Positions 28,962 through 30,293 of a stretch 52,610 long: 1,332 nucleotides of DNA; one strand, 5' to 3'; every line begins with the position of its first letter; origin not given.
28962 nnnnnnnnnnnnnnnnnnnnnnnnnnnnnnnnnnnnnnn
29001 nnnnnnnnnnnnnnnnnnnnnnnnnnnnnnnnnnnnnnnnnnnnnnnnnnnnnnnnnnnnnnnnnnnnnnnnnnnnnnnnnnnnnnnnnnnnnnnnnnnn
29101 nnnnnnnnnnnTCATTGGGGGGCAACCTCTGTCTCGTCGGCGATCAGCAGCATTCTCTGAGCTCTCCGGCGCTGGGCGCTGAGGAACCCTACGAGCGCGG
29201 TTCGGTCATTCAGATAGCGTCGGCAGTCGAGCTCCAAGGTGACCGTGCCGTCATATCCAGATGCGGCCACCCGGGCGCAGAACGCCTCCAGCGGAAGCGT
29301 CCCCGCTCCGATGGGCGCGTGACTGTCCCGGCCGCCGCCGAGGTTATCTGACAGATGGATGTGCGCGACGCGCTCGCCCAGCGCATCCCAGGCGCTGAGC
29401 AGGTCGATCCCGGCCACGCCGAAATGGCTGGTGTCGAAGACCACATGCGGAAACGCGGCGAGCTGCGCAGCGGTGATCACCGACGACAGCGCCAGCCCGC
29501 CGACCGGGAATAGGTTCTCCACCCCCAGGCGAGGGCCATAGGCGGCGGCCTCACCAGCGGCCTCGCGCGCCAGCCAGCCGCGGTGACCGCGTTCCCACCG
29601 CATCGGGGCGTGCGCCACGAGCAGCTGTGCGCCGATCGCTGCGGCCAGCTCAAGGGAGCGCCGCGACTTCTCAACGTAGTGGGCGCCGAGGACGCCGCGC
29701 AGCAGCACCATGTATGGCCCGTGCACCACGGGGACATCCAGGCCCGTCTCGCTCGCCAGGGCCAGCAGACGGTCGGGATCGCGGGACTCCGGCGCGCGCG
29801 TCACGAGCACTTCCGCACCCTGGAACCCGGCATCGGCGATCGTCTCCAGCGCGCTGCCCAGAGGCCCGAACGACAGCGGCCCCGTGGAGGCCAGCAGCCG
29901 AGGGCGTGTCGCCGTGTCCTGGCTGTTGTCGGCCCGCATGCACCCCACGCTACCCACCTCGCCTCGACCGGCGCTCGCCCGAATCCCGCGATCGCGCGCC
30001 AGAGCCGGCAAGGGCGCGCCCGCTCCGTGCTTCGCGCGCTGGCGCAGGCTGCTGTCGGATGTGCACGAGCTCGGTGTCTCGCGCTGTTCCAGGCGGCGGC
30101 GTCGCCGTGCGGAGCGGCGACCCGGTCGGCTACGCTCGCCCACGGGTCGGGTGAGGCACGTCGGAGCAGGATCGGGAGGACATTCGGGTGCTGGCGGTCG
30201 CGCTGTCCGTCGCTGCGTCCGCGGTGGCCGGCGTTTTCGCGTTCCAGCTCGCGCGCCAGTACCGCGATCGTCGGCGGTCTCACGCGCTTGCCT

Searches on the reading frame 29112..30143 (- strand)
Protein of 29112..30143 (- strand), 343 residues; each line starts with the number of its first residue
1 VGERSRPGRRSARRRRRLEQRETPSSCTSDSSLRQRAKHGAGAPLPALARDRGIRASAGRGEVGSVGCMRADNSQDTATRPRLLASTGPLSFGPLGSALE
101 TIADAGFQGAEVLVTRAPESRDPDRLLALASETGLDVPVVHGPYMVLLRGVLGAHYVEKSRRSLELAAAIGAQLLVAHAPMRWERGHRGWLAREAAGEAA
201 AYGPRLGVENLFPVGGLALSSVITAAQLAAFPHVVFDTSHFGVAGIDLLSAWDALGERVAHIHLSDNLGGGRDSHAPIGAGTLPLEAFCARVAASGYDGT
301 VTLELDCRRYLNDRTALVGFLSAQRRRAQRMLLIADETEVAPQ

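Call 47: search_protein_families(library=pfam, proteins=[window:29112-30143:-], max_evalue=0.001)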
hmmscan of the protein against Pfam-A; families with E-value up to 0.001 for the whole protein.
window:29112-30143:- (343 aa): 1 family
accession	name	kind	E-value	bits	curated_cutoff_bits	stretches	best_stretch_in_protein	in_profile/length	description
PF01261.30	AP_endonuc_2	-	6.1e-23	82.2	31.1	1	100-312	2-234/249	Xylose isomerase-like TIM barrel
